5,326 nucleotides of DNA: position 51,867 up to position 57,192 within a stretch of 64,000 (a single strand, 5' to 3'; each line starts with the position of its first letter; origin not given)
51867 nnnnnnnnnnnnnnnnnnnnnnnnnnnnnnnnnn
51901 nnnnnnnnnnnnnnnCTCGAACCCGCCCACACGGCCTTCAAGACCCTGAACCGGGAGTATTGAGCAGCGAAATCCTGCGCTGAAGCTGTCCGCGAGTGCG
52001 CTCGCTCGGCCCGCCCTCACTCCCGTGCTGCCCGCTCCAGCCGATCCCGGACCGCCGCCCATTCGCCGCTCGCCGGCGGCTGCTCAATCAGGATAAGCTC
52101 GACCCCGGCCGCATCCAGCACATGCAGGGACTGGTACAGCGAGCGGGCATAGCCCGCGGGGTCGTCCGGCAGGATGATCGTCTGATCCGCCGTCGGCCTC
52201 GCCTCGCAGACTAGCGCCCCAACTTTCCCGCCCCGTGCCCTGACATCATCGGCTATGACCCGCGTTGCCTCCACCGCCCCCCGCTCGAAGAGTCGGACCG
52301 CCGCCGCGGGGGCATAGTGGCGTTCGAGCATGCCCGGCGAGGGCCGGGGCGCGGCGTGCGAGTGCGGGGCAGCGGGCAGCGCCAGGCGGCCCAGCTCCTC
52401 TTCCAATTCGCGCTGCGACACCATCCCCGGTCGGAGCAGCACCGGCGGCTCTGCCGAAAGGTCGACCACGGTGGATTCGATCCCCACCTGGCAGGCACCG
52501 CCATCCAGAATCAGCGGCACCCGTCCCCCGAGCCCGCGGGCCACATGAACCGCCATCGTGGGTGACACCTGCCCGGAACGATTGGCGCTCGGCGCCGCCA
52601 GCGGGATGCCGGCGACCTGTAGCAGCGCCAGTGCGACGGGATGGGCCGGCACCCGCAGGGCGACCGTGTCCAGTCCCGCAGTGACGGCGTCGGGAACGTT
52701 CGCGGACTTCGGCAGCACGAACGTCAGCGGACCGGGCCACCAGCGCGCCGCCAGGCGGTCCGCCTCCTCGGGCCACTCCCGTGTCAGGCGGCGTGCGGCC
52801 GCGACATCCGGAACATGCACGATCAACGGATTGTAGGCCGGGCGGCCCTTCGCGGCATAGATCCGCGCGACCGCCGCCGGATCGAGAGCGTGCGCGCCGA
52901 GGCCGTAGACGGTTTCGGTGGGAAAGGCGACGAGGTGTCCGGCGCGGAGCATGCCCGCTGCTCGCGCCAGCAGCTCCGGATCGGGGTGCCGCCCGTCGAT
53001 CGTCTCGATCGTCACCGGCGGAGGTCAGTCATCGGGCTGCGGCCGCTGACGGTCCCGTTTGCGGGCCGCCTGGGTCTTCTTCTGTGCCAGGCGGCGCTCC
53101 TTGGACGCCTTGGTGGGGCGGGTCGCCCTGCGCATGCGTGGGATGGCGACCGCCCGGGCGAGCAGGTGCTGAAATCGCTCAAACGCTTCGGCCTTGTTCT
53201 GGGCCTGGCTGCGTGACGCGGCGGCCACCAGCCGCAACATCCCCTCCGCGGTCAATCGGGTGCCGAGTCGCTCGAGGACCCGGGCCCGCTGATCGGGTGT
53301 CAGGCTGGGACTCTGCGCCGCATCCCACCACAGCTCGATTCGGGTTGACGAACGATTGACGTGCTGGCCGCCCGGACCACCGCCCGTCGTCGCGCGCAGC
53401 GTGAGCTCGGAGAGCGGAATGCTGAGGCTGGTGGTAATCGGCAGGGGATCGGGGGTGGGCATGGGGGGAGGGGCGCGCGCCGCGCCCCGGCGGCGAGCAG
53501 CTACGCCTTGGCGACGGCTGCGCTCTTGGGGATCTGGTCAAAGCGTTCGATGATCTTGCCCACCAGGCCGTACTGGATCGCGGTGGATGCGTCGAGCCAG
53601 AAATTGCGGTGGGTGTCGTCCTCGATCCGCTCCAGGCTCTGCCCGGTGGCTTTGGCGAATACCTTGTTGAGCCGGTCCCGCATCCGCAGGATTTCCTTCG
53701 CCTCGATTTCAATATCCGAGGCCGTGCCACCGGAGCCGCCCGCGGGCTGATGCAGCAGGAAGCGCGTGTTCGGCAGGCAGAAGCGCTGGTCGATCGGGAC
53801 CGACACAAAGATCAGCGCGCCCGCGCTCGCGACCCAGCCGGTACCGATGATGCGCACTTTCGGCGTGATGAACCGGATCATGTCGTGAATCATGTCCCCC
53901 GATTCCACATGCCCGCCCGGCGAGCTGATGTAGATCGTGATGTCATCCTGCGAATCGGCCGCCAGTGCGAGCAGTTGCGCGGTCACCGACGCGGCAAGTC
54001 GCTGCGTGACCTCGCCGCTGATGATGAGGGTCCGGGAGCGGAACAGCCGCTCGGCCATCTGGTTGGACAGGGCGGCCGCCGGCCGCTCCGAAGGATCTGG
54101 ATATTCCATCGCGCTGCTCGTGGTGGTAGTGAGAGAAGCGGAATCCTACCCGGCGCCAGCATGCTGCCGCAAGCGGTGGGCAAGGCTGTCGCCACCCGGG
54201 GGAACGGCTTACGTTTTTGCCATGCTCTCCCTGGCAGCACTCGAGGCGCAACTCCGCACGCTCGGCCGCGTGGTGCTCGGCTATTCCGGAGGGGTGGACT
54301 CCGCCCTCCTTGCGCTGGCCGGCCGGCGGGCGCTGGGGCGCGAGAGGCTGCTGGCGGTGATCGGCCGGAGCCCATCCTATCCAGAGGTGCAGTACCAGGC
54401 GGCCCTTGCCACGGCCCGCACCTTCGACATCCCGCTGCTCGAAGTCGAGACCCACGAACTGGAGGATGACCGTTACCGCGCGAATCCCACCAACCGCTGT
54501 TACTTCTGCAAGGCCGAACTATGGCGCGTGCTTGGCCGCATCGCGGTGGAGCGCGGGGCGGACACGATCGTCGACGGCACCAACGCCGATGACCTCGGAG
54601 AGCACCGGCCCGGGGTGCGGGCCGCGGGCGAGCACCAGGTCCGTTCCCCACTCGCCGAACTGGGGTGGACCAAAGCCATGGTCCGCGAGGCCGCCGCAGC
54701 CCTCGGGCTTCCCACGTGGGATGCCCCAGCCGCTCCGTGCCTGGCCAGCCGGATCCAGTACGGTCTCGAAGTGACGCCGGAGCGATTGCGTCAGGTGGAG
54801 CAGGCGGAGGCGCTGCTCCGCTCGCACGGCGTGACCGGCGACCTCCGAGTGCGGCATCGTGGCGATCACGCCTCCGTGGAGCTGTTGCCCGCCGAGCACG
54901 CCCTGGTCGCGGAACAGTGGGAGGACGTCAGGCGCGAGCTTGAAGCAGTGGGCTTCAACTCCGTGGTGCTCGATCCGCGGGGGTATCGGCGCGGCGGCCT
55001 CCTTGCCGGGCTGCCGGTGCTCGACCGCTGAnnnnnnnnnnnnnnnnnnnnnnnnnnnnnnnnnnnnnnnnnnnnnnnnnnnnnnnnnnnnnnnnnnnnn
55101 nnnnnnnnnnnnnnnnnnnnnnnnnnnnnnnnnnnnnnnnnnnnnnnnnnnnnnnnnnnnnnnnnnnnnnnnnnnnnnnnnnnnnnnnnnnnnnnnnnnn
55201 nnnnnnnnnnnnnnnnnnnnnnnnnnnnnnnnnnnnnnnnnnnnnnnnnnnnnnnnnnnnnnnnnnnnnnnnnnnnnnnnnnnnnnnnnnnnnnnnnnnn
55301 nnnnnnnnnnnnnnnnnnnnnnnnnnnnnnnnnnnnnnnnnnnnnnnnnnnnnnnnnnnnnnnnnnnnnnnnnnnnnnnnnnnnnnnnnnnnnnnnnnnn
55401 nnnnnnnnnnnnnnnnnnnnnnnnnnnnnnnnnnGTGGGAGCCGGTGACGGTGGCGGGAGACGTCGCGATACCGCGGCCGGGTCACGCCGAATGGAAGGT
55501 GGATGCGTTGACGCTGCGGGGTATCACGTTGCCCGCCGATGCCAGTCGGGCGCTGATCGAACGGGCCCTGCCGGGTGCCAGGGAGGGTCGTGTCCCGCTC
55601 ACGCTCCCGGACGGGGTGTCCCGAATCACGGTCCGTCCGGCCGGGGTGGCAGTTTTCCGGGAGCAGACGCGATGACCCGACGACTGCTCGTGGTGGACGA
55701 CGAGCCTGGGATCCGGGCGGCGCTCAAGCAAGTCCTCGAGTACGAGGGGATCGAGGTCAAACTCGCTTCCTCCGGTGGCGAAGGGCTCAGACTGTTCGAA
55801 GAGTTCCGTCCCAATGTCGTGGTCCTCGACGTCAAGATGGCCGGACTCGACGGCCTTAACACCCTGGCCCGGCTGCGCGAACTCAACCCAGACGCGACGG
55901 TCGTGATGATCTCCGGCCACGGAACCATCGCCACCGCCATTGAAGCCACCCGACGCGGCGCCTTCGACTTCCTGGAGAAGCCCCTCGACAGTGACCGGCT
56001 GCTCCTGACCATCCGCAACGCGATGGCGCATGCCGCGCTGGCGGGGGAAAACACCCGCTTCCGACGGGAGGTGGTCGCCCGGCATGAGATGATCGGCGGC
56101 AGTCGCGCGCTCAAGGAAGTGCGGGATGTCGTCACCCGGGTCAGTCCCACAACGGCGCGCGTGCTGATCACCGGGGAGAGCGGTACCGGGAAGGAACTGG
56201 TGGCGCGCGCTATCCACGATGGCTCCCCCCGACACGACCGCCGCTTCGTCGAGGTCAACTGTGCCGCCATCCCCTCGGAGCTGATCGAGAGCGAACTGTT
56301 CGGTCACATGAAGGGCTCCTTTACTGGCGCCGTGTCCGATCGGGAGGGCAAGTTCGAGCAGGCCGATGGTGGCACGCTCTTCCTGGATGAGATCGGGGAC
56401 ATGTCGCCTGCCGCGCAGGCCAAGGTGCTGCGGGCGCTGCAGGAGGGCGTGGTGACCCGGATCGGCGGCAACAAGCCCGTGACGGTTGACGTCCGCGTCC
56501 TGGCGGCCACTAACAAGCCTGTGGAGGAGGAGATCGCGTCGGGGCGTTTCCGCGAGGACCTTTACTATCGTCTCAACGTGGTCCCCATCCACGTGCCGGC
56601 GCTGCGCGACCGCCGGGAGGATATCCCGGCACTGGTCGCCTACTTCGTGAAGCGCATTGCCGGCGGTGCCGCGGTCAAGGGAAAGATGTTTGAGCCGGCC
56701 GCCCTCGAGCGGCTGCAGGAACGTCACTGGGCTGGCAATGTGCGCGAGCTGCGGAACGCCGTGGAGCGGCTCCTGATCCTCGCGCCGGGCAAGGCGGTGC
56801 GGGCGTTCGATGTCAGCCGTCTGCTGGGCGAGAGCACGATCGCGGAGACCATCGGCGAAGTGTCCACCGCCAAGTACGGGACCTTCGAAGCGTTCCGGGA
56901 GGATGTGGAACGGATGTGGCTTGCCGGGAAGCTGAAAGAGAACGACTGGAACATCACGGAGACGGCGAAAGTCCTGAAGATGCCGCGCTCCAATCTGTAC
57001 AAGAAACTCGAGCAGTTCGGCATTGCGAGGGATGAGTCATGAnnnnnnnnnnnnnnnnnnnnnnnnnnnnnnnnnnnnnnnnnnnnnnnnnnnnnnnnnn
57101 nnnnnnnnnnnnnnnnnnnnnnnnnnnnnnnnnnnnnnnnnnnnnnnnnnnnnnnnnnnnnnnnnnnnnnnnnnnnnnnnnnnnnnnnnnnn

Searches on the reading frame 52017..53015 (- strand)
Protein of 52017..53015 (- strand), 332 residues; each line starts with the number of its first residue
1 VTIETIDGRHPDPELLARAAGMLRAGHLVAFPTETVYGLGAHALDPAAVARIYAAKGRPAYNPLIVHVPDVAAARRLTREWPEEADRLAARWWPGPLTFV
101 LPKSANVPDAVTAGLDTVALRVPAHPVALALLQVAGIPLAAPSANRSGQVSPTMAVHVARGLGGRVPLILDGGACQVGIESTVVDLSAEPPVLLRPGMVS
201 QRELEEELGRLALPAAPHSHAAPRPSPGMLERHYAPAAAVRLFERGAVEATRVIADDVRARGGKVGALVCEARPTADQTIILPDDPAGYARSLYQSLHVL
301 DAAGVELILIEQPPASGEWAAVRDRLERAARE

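Call 37: search_protein_families(library=pfam, proteins=[window:52017-53015:-], max_evalue=0.0001)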
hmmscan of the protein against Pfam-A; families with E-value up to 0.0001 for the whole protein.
window:52017-53015:- (332 aa): 2 families
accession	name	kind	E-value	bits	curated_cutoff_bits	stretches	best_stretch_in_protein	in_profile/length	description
PF01300.24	Sua5_yciO_yrdC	-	7e-62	208.5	25.1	1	22-197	2-178/178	Telomere recombination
PF03481.19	Sua5_C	-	4.5e-26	92.5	22.9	1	199-330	1-135/136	Threonylcarbamoyl-AMP synthase, C-terminal domain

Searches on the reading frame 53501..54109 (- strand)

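Call 37: search_protein_families(library=pfam, proteins=[window:53501-54109:-], max_evalue=0.0001)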
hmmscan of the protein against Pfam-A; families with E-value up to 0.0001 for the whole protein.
window:53501-54109:- (202 aa): 1 family
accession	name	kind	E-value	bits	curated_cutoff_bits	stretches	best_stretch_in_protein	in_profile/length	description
PF00574.28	CLP_protease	-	1e-61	208.5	20.2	1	15-189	6-181/182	Clp protease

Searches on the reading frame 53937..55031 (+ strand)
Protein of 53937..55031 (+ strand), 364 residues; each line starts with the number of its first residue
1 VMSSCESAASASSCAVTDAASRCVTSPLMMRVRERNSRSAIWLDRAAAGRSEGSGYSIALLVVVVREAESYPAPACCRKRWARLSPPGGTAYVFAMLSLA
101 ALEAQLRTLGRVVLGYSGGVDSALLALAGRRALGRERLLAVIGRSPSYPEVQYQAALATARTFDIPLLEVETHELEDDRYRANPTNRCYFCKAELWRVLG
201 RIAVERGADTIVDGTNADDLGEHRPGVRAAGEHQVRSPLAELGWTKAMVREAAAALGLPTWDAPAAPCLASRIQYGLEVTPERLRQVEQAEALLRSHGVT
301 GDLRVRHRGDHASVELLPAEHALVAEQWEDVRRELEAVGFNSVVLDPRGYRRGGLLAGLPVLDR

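Call 38: search_protein_families(library=pfam, proteins=[window:53937-55031:+], max_evalue=0.0001)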
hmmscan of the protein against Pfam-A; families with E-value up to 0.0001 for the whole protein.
window:53937-55031:+ (364 aa): 1 family
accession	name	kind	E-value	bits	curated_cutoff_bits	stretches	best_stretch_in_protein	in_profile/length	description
PF02540.23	NAD_synthase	-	9.4e-08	31.9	21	1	110-173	19-82/242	NAD synthase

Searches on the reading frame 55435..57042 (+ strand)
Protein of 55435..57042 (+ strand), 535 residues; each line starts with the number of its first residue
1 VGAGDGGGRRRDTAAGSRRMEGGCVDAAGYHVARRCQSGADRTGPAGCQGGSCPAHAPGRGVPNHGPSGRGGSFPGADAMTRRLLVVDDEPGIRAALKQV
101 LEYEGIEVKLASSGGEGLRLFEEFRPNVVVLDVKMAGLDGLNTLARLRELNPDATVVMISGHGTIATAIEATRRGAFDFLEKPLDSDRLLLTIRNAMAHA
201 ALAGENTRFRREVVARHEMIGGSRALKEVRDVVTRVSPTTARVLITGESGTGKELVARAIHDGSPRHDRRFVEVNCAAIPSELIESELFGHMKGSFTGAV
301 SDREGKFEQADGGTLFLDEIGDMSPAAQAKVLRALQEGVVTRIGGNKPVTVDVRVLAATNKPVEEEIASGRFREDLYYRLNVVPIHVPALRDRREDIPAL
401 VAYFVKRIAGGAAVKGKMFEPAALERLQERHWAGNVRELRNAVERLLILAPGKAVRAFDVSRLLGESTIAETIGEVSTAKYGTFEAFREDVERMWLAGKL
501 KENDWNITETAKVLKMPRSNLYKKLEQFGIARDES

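Call 38: search_protein_families(library=pfam, proteins=[window:55435-57042:+], max_evalue=0.0001)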
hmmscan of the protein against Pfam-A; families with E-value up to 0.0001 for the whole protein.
window:55435-57042:+ (535 aa): 7 families
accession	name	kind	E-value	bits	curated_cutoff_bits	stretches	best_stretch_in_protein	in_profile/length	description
PF00158.32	Sigma54_activat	-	1.3e-71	240.2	20.2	1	219-386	1-168/168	Sigma-54 interaction domain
PF00072.30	Response_reg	-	3.8e-29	101.5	30.2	1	85-193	2-110/111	Response regulator receiver domain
PF14532.12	Sigma54_activ_2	-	8.8e-22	78.3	25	1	220-390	1-138/138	Sigma-54 interaction domain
PF25601.1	AAA_lid_14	-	1.9e-19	69.7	27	1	391-467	1-77/87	AAA+ ATPase lid domain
PF02954.25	HTH_8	-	4.5e-09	36.3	22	1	488-528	2-42/42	Bacterial regulatory protein, Fis family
PF00004.35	AAA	-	1.6e-07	32.3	21.2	1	243-376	1-127/131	ATPase family associated with various cellular activities (AAA)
PF07728.20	AAA_5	-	1.6e-06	28.6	22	1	243-363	2-125/139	AAA domain (dynein-related subfamily)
